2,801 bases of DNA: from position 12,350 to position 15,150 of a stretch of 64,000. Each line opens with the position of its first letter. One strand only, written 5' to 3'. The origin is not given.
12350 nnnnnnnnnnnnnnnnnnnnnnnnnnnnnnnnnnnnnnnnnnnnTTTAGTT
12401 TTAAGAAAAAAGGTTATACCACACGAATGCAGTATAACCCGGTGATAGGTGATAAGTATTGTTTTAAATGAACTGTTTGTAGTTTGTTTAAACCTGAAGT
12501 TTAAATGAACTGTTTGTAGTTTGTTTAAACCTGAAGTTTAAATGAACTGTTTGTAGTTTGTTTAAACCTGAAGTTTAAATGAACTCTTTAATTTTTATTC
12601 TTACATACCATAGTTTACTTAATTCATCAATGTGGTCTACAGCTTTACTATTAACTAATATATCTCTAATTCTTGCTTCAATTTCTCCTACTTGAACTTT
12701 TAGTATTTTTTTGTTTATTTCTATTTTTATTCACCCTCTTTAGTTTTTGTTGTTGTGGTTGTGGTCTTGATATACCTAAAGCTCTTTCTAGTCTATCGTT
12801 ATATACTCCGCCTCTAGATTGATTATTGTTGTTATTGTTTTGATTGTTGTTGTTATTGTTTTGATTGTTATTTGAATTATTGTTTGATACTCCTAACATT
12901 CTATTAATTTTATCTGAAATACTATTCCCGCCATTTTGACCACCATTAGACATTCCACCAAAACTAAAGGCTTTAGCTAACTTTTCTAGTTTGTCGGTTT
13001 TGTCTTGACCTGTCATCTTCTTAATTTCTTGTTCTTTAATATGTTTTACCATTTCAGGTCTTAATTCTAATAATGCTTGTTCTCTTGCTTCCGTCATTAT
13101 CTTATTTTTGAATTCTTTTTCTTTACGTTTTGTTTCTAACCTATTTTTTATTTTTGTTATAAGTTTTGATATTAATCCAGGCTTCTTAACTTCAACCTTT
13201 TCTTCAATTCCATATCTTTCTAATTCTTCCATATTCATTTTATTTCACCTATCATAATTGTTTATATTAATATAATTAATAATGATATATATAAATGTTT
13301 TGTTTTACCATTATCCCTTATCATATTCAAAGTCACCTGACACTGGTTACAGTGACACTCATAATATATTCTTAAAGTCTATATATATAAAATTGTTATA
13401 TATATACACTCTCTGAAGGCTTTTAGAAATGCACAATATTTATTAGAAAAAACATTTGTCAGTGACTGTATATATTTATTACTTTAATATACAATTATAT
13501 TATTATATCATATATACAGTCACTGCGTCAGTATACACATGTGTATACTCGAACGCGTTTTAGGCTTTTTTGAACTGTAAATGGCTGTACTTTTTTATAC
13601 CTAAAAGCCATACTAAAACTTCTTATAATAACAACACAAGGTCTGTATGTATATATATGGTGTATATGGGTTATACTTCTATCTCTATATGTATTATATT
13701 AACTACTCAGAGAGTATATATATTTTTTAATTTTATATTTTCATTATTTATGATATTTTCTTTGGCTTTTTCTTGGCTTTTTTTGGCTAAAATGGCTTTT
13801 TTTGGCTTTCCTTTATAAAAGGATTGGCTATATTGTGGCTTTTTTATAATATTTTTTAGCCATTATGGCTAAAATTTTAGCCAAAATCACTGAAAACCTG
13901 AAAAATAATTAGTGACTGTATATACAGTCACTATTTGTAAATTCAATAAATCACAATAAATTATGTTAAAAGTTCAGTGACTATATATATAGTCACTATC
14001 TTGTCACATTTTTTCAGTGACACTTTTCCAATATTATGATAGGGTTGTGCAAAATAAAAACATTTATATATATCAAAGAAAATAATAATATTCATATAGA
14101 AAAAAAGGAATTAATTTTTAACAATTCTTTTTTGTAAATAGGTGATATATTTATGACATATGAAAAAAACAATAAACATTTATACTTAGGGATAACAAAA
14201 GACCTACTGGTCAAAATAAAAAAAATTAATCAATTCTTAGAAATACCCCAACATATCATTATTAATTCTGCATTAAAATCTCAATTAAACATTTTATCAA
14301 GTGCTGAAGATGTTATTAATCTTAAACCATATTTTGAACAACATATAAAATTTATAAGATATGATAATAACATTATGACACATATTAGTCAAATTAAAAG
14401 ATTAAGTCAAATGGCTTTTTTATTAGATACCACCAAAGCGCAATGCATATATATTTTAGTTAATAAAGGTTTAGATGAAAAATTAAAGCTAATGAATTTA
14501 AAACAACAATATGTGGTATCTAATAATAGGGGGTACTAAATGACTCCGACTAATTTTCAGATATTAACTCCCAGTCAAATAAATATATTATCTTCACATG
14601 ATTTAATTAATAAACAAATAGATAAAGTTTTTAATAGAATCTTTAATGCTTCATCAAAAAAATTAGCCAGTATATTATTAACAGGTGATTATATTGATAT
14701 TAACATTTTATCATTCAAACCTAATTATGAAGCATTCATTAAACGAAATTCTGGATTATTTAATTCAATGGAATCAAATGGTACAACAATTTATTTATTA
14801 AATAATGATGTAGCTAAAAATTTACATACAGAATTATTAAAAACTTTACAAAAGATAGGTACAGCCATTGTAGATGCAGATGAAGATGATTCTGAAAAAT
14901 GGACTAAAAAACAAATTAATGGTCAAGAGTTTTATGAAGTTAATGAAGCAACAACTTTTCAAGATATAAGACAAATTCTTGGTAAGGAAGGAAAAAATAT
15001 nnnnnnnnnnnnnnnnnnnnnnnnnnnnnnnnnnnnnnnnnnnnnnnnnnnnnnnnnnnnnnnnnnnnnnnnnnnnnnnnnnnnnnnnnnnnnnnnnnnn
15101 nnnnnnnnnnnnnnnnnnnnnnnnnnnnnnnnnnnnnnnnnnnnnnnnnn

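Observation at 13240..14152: Strand-switch region packed with 20-22 bp perfect palindromes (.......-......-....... family) and a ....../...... iteron field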

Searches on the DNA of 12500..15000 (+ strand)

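Call 14: search_dna_similar(query=window:13200-14200:+, collection=phages, mode=distant, max_rows=10)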
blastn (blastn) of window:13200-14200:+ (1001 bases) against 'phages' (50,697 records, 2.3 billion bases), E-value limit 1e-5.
No match.

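Call 16: search_rna_families(source=window, start=12500, end=15000, threshold=evalue, max_evalue=1)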
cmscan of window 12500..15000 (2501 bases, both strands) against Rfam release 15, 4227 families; matches with E-value up to 1: 1.
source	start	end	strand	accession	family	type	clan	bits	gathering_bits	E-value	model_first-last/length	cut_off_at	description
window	13910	13998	+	RF00754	mir-279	Gene; miRNA;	CL00095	22.7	56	0.24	14-74/87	no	mir-279 microRNA precursor family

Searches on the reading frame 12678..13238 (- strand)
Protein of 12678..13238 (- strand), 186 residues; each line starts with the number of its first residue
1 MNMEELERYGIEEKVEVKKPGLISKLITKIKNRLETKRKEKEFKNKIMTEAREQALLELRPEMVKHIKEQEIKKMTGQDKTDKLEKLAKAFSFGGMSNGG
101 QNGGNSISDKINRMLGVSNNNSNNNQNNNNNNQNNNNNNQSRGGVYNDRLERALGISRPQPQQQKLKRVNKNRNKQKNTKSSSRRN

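Call 8: search_protein_families(library=pfam, proteins=[window:12678-13238:-], max_evalue=0.01)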
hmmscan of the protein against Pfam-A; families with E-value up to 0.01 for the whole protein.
window:12678-13238:- (186 aa): 0 families

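Call 9: search_protein_families(library=phrogs, proteins=[window:12678-13238:-], max_evalue=0.001)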
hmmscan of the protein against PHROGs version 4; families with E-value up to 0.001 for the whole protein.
window:12678-13238:- (186 aa): 0 families

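Call 42: search_protein_families(library=pfam, proteins=[window:12678-13238:-], max_evalue=1)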
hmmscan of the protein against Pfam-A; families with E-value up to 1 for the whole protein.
window:12678-13238:- (186 aa): 2 families
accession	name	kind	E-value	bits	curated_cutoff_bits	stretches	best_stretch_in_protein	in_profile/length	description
PF23025.1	YbjQ_2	-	0.21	12.3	29.1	1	18-71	23-72/103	C2 domain-containing protein 5, YbjQ-like domain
PF19113.5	DUF5799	-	0.35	11.7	26.2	0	83-129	69-117/148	Family of unknown function (DUF5799)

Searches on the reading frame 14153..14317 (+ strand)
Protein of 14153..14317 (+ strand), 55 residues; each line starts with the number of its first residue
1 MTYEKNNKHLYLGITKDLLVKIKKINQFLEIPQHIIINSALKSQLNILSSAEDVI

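Call 85: search_solved_structures(query=A4, max_evalue=10, show_alignments=1)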
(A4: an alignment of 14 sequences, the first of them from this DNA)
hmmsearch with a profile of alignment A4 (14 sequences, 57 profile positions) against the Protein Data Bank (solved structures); distinct sequences matched with E-value up to 10: 20.
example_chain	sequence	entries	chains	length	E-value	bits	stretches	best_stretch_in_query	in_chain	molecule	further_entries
4aai_A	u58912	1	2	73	0.0025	20.7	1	6-40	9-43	ORF E73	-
2bnw_A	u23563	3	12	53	0.0059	19.4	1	10-47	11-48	ORF OMEGA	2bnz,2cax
1irq_A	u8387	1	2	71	0.013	18.4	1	10-47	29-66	omega transcriptional repressor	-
1mnt_A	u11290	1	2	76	0.057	16.3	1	8-33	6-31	MNT REPRESSOR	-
2an7_A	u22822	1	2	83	0.1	15.5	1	8-34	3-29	Protein parD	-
9nvf_A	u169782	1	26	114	0.25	14.3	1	19-45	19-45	Small heat shock protein HSP16.5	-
9nvi_C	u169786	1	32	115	0.25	14.2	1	19-45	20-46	Small heat shock protein HSP16.5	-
2kel_A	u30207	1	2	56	0.26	14.2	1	4-46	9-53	Uncharacterized protein 56B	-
9e7n_B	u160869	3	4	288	0.43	13.5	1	4-23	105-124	Gametocyte surface protein P230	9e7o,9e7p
7ebd_A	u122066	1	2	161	0.5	13.3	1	9-29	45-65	TIR-like domain-containing protein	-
1shs_A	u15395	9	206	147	0.53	13.2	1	19-45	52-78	SMALL HEAT SHOCK PROTEIN | Small heat shock protein HSP16.5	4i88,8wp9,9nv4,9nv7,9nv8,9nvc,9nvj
2jxg_A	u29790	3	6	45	0.62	13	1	12-48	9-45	Proline dehydrogenase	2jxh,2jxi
4eld_A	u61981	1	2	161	0.69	12.8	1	19-45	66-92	Small heat shock protein HSP16.5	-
9wxh_D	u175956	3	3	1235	0.84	12.6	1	10-37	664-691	TIGR03986 family CRISPR-associated RAMP protein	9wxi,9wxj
2gpe_A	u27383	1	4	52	0.87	12.5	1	12-49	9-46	Bifunctional protein putA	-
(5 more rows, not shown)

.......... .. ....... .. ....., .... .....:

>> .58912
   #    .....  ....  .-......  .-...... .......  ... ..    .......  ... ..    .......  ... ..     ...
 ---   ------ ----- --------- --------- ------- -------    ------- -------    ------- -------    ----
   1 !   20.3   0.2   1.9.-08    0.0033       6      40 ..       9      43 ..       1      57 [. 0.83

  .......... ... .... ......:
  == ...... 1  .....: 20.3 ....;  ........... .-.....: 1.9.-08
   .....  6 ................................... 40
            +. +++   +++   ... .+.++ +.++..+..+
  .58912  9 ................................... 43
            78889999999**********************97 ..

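Call 86: search_protein_families(library=pfam, alignment_id=A4, max_evalue=0.1)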
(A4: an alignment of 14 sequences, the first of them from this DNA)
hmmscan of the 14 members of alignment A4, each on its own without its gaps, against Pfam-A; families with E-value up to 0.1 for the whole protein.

A. member 1, seq(55 aa): 1 family
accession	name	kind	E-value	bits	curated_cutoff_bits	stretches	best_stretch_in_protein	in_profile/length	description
PF01541.30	GIY-YIG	-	0.04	14.7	22.6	1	3-27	8-32/78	GIY-YIG catalytic domain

B. families by the number of members that match (of 14 scanned): 16 families
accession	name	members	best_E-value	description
PF22180.2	RH3_dom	5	0.0057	RH3 domain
PF23807.1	RHH_10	2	0.01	Ribbon-helix-helix protein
PF20605.4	Antitox_RHH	2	0.037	Antitoxin-like ribbon-helix-helix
PF07764.18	Omega_Repress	1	0.00065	Omega Transcriptional Repressor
PF05534.18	HicB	1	0.0012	HicB family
PF12651.13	RHH_3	1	0.0019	Ribbon-helix-helix domain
PF09371.15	Tex_N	1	0.011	Tex-like protein N-terminal domain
PF09957.15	VapB_antitoxin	1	0.013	Bacterial antitoxin of type II TA system, VapB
PF17363.7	DUF5388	1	0.033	Family of unknown function (DUF5388)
PF01541.30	GIY-YIG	1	0.04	GIY-YIG catalytic domain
PF20278.3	CTD2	1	0.052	C-terminal domain 2 of the ABC-three component (ABC-3C) systems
PF12441.14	CopG_antitoxin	1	0.058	CopG antitoxin of type II toxin-antitoxin system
PF21983.2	NikA-like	1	0.082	Mobilization protein NikA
PF09386.16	ParD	1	0.082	Antitoxin ParD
PF19192.6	Response_reg_2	1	0.085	Response receiver domain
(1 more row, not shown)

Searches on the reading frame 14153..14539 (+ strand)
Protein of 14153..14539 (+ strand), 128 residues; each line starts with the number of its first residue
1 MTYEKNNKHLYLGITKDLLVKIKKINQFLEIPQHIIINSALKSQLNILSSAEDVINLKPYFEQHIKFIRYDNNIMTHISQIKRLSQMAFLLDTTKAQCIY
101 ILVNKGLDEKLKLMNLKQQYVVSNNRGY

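Call 8: search_protein_families(library=pfam, proteins=[window:14153-14539:+], max_evalue=0.01)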
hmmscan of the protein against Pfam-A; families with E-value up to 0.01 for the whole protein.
window:14153-14539:+ (128 aa): 0 families

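Call 9: search_protein_families(library=phrogs, proteins=[window:14153-14539:+], max_evalue=0.001)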
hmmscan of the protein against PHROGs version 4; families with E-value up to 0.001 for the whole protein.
window:14153-14539:+ (128 aa): 0 families

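Call 42: search_protein_families(library=pfam, proteins=[window:14153-14539:+], max_evalue=1)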
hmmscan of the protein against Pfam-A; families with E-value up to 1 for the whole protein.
window:14153-14539:+ (128 aa): 2 families
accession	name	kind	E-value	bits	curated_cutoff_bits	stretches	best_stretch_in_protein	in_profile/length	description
PF01541.30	GIY-YIG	-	0.1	13.4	22.6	1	3-27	8-32/78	GIY-YIG catalytic domain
PF00707.27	IF3_C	-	0.12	12.8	34.8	0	16-34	15-33/86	Translation initiation factor IF-3, C-terminal domain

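Call 95: find_homologous_proteins(query=window:14153-14539:+, max_evalue=0.01)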
Query window:14153-14539:+ (128 aa): 2 proteins with E <= 0.01 among 17 candidates.
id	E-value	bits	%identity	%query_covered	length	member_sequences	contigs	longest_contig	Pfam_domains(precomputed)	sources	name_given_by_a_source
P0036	7.8e-75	266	100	100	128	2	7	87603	-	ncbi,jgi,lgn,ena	-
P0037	5.6e-57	209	80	100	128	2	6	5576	-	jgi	-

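Call 96: find_encoding_contigs(protein=P0036, flank=10000, max_places=6)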
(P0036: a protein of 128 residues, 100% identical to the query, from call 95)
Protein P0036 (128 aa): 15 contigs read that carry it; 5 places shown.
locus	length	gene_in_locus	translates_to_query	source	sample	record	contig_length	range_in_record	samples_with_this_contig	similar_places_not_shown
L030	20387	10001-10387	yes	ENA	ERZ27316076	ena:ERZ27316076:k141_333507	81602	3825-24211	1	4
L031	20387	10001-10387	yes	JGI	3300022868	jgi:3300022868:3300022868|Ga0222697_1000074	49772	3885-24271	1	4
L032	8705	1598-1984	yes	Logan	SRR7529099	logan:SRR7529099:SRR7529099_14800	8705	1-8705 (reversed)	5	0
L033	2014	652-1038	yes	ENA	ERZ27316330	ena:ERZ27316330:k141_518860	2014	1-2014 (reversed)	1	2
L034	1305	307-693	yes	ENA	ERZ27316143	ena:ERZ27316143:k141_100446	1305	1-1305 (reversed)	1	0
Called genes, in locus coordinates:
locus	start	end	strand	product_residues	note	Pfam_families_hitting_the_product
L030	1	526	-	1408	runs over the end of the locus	-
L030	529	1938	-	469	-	-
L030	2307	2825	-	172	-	-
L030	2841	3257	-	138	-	-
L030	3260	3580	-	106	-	-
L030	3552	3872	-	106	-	-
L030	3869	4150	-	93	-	-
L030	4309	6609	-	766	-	PF14890:Intein_splicing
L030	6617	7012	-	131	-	-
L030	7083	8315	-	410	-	PF04851:ResIII, PF18766:SWI2_SNF2 (weak), PF00270:DEAD (weak), PF16203:ERCC3_RAD25_C, PF00271:Helicase_C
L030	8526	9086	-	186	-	-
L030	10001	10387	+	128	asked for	-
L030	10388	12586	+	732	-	-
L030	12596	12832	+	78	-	-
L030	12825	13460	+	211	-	-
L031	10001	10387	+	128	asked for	-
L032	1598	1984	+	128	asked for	-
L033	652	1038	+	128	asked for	-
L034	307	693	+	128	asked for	-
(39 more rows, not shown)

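Call 104: predict_structure(protein=window:14153-14539:+)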
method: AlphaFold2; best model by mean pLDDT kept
length: 128 residues; sequences in the alignment: 1
mean_pLDDT: 37.1   pTM: 0.23
mean pLDDT of the five models: 37.1, 35.2, 34.5, 33.0, 31.6
residues with pLDDT >= 90: 0; 70-90: 0; 50-70: 0; < 50: 128
segments of 3 or more residues with pLDDT < 50: 1-128
pLDDT, mean of each block of 10 residues (from residue 1): 28 39 39 31 35 40 35 40 38 38 42 40 38
secondary structure, 60 per line:
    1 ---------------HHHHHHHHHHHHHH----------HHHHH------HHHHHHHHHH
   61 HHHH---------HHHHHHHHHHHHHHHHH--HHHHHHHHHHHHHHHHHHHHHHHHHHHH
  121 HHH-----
elements in order: H16-29 H40-44 H51-64 H74-90 H93-123
